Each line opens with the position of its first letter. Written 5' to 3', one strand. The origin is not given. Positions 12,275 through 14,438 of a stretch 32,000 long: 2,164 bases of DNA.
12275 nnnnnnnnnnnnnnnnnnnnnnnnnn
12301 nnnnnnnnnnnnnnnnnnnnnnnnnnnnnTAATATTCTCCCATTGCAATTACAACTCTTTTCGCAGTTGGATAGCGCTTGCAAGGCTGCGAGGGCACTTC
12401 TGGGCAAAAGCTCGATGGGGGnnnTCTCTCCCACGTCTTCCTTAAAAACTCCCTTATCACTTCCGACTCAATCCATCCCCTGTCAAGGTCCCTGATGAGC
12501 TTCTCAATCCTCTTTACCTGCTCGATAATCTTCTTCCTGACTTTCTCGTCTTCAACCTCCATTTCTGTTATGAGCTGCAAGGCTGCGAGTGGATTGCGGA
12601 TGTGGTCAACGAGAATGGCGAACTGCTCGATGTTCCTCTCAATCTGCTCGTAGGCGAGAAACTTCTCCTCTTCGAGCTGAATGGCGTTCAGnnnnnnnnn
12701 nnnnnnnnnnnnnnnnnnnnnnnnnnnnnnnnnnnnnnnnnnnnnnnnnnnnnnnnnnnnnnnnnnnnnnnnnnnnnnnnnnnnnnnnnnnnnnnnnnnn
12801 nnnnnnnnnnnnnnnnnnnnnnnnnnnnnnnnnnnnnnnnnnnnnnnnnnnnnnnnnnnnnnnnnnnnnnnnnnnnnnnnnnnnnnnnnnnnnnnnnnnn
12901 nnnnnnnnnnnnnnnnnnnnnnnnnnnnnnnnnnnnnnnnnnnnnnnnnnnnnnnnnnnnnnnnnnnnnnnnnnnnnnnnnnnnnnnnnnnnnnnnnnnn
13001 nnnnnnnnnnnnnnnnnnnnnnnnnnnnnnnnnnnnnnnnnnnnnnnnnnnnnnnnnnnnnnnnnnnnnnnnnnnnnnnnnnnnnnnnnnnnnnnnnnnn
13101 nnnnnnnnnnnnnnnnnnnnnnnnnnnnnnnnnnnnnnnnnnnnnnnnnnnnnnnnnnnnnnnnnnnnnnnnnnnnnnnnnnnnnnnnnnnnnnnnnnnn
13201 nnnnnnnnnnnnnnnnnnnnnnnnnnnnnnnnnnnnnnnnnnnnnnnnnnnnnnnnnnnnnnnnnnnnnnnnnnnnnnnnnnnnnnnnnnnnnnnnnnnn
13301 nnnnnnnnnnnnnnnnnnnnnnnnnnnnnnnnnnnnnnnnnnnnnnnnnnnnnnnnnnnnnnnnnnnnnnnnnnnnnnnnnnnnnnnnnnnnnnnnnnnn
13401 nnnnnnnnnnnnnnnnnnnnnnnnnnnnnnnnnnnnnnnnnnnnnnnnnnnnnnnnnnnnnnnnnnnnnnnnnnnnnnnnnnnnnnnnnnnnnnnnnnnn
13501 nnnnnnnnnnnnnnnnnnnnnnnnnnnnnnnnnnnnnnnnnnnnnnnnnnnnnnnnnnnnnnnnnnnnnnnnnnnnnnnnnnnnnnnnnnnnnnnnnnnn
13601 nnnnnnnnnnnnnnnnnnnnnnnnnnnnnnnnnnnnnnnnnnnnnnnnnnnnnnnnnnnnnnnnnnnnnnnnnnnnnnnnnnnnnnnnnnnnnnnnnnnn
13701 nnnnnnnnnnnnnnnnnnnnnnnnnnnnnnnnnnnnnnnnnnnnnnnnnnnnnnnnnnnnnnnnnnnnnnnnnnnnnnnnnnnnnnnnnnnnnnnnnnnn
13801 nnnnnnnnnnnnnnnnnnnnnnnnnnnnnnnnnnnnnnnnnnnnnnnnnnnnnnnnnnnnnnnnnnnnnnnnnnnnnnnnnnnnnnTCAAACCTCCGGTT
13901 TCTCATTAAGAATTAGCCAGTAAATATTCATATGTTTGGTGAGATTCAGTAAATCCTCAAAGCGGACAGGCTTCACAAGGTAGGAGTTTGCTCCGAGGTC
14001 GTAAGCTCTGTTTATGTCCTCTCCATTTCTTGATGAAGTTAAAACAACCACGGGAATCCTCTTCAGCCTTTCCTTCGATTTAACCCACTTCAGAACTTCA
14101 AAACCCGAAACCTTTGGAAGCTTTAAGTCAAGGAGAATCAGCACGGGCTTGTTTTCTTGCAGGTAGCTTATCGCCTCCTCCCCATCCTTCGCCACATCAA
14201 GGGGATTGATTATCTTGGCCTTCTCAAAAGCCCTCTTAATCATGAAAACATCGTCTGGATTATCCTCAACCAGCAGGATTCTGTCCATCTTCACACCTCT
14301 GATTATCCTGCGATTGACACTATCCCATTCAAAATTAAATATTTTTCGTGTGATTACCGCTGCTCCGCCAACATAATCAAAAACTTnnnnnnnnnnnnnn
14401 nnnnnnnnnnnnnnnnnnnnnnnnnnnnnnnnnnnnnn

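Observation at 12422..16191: A minus-strand cluster linking TspO, an overlapping adenylate-forming enzyme, an Rcp1-like receiver and a REC-PAS-GAF-DHp protein may be a ligand (tetrapyrrole?) sensing phosphorelay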

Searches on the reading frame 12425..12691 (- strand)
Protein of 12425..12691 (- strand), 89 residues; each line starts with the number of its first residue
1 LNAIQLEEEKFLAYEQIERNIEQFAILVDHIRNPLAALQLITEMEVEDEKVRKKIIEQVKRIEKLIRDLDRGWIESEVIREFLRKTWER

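Call 52: search_solved_structures(query=window:12425-12691:-, max_evalue=10, show_alignments=5)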
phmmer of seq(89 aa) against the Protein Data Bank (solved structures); distinct sequences matched with E-value up to 10: 13.
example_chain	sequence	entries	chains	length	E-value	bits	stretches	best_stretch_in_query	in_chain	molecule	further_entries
9k5p_A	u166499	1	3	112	0.078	16.5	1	30-75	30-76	C3-Zn2-HEHE-19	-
8txr_A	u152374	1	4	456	0.083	16.4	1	16-78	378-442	Exodeoxyribonuclease 7 large subunit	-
7o9v_A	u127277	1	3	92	0.091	16.3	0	15-52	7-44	General control transcription factor GCN4,hypothetical protein OMM_04225 residues 244-274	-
4c46_A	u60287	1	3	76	0.37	14.3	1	15-78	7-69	GENERAL CONTROL PROTEIN GCN4, GENERAL CONTROL PROTEIN GCN4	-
1a4u_A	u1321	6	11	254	0.41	14.2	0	15-40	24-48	ALCOHOL DEHYDROGENASE | PROTEIN (ALCOHOL DEHYDROGENASE)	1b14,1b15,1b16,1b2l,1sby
3rj5_A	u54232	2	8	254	0.42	14.2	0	15-40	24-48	Alcohol dehydrogenase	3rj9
3zmf_A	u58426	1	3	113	0.51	13.9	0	15-46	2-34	GENERAL CONTROL PROTEIN GCN4, PUTATIVE INNER MEMBRANE PROTEIN, GENERAL CONTROL PROTEIN GCN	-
7oah_A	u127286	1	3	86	0.6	13.7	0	15-48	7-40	General control transcription factor GCN4,conserved hypothetical protein residues 311-335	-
2wpr_A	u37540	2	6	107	0.99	13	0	15-44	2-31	TRIMERIC AUTOTRANSPORTER ADHESIN FRAGMENT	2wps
6w2r_A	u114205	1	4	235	2.5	11.7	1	48-76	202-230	Junction 19 DHR54-DHR79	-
2xzr_A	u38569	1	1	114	3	11.5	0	11-42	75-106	IMMUNOGLOBULIN-BINDING PROTEIN EIBD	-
5app_A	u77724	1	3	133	4.2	11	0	15-49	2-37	General control protein GCN4,GENERAL CONTROL PROTEIN GCN4, OUTER MEMBRANE PROTEIN 100,Gene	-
2yo3_A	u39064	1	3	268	7.8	10.1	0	15-53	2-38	GENERAL CONTROL PROTEIN GCN4, PUTATIVE INNER MEMBRANE PROTEIN, GENERAL CONTROL PROTEIN GCN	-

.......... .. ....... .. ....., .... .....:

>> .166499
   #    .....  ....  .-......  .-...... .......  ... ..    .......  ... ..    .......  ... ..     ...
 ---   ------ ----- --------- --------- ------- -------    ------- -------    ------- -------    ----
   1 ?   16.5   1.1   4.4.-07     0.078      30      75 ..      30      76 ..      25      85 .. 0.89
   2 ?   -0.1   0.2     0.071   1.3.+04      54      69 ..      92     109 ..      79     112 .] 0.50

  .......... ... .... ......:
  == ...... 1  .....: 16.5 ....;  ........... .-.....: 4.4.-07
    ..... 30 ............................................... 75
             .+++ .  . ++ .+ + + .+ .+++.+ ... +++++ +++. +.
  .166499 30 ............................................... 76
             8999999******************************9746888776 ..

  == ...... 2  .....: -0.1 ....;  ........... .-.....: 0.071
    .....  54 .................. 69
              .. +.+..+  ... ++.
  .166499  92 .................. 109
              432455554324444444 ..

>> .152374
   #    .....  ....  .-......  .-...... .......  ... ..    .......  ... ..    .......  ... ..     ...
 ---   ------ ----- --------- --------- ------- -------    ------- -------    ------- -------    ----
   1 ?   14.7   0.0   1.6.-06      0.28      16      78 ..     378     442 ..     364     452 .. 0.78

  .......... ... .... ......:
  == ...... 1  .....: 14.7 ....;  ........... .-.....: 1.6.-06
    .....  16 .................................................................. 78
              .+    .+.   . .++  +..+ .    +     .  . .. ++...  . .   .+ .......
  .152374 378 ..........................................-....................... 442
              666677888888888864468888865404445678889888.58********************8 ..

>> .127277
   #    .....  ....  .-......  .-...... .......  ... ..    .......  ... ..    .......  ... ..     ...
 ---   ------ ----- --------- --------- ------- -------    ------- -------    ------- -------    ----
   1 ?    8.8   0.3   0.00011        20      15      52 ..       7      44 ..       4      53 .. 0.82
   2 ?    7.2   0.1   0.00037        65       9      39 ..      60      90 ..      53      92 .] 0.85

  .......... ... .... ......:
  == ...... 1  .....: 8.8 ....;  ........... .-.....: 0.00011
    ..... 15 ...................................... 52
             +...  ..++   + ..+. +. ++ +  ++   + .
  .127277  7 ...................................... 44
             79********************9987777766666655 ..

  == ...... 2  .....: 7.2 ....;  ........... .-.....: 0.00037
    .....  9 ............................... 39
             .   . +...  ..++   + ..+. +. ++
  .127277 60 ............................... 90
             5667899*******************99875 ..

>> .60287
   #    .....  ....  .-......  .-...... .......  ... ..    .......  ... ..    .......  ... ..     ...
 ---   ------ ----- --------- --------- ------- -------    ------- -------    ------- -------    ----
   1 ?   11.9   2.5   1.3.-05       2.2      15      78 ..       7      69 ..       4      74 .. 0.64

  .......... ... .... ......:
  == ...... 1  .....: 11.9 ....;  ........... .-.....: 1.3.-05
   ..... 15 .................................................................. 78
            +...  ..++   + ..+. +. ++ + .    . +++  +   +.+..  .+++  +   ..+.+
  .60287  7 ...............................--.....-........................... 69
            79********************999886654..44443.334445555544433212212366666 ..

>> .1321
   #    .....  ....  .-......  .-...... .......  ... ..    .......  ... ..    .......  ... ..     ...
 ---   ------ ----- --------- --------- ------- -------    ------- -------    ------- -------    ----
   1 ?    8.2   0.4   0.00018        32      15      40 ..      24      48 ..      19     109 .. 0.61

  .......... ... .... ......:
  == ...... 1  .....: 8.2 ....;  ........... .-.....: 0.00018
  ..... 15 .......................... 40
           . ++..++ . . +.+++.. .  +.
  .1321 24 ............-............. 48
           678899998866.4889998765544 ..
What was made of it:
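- Tried and rejected: Only coiled-coil noise came back (call 52).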

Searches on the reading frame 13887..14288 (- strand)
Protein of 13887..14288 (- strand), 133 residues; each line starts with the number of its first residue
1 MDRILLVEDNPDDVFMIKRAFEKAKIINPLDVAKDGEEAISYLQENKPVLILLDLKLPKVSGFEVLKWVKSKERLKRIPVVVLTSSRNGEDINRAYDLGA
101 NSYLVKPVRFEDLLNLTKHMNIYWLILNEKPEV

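Call 5: search_protein_families(library=pfam, proteins=[window:13887-14288:-], max_evalue=0.01)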
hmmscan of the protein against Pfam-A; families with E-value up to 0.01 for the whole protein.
window:13887-14288:- (133 aa): 2 families
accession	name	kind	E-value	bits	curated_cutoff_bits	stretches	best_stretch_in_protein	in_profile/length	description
PF00072.30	Response_reg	-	3e-24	85.8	30.2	1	4-116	1-109/111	Response regulator receiver domain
PF20274.4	cREC_REC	-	0.00035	21.6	27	1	31-87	16-76/88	Cyclic-phosphate processing Receiver domain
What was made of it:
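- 13887..14288 (-): 133-aa stand-alone receiver, Rcp1/RcpA-like. Pfam Response_reg, E 3e-24 (call 5).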

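Call 6: search_protein_families(library=ncbifam, proteins=[window:13887-14288:-], max_evalue=0.01)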
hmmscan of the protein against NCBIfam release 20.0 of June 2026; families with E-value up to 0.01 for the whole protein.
window:13887-14288:- (133 aa): 95 families (the best 25 are shown)
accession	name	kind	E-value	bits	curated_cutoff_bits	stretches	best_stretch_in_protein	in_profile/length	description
NF041734.1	resp_reg_RppA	equivalog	1.4e-19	70.4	250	1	3-115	2-112/229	two-component system response regulator RppA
TIGR02154.1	PhoB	equivalog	2.1e-19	69.8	296.2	1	3-115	4-114/226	phosphate regulon transcriptional regulator PhoB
TIGR02875.1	spore_0_A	equivalog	1.7e-17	63.6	200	1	3-117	4-118/262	sporulation transcription factor Spo0A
NF007935.0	PRK10651.1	equivalog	4.8e-17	61.9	250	1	3-122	8-125/216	two-component system response regulator NarL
NF007135.0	PRK09581.1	equivalog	5.2e-17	61.8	474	1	3-114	4-113/457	PleD family two-component system response regulator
NF012023.0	PRK15479.1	equivalog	2e-15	57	337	1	3-113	2-108/224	transcriptional regulator TctD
TIGR01387.1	cztR_silR_copR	subfamily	2.3e-15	56.9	279.2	1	4-115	1-108/218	heavy metal response regulator transcription factor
NF008567.0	PRK11517.1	equivalog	3.5e-15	56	353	1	3-115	2-109/223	response regulator transcription factor HprR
NF041947.1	LuxQ_Vibrio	equivalog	5.4e-15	54.4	1200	1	4-115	725-833/843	quorum-sensing autoinducer 2 sensor kinase/phosphatase LuxQ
NF041866.1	EpsW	equivalog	6.7e-15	54.8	200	1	3-116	7-120/131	exopolysaccharide biosynthesis response regulator EpsW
NF007969.0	PRK10693.1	equivalog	1.2e-14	54.1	329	1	3-115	9-115/337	two-component system response regulator RssB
NF007546.0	PRK10161.1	equivalog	1.3e-14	54.4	471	1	3-116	4-115/229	phosphate response regulator transcription factor PhoB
NF051850.1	RespRegRprY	equivalog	2.2e-14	53.4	370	1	3-114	6-113/234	response regulator transcription factor RprY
NF040689.1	MtrAB_MtrA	equivalog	2.5e-14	53.1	300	1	5-115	2-107/219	MtrAB system response regulator MtrA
NF041946.1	LuxO_transreg_Vib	equivalog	2.9e-14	52.7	800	1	30-113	23-104/463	quorum-sensing sigma-54 dependent transcriptional regulator LuxO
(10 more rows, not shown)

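Call 32: search_solved_structures(query=window:13887-14288:-, max_evalue=1e-8, show_alignments=2)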
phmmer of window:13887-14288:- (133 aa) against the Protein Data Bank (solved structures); distinct sequences matched with E-value up to 1e-8: 138 (the best 60 are shown).
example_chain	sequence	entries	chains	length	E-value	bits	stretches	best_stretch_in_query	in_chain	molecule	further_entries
5brj_A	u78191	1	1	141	1e-32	116.1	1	4-129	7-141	Two component response regulator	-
5ic5_A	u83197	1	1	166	1.4e-30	109.2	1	3-131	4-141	Candidate response regulator, CheY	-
5te9_A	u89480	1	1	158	3.8e-28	101.3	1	3-125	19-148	Response regulator receiver protein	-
6xvu_A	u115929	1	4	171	3.9e-28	101.3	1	3-125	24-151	Response regulator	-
8avv_A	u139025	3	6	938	1.1e-26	96.6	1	3-125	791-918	Bacteriophytochrome,Response regulator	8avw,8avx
1k68_A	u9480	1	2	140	4.8e-24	88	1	3-126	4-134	Phytochrome Response Regulator RcpA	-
1jlk_A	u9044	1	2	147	9.8e-22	80.6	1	4-126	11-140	Response regulator RCP1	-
1i3c_A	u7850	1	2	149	1e-21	80.5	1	4-126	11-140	RESPONSE REGULATOR RCP1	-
3heb_A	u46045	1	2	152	2.4e-20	76.1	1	4-128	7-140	Response regulator receiver domain protein (CheY)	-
1k66_A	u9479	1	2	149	3.1e-20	75.7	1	4-132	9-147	Phytochrome Response Regulator RcpB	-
9xzo_A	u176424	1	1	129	1.7e-17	66.9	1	1-113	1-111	De novo protein M1X0B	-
1m5t_A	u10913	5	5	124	1.6e-16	63.7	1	3-118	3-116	cell division response regulator DivK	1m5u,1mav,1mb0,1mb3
3kht_A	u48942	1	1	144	1.1e-15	61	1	3-129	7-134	Response regulator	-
4zyl_A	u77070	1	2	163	1.3e-15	60.8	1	3-125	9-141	RphyB protein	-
3gt7_A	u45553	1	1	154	1e-14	57.9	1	3-112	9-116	Sensor protein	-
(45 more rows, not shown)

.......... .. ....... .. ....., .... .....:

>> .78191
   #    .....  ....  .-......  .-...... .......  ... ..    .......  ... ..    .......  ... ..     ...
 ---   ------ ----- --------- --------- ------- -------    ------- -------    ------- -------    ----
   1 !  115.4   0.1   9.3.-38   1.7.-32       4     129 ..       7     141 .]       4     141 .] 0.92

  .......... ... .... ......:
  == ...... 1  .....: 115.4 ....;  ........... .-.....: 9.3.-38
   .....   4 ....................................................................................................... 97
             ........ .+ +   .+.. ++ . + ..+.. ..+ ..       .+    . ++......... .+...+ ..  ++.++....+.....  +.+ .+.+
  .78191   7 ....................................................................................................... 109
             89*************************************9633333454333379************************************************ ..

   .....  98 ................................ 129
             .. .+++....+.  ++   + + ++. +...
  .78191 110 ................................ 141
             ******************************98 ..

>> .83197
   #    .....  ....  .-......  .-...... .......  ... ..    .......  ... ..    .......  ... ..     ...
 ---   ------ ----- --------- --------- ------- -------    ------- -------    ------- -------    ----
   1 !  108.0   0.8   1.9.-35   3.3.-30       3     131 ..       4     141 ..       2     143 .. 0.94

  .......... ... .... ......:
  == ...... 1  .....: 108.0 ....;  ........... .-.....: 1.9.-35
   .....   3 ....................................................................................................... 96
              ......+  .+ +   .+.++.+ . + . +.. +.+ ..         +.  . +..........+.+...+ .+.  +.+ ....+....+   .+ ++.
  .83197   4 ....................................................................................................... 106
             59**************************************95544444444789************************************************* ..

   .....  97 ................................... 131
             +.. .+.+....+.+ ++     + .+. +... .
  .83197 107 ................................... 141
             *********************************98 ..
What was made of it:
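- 13887..14288 (-): Best PDB matches: 5brj (1e-32), 5ic5, 6xvu, 8avv, RcpA 1k68, Rcp1 1i3c (call 32).
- On Rcp1-type single-domain response regulator: The ten best PDB hits include the bacteriophytochrome-RR fusion 8avv, RcpA, Rcp1 and RcpB (E 1e-32 to 3e-20, call 32).
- Closest known: Rcp1/RcpA/RcpB and bacteriophytochrome response regulators. Same: These proteins are among the best PDB sequence matches (call 32).
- The Rcp1-like receiver family includes known partners of tetrapyrrole-binding phytochromes (call 32).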
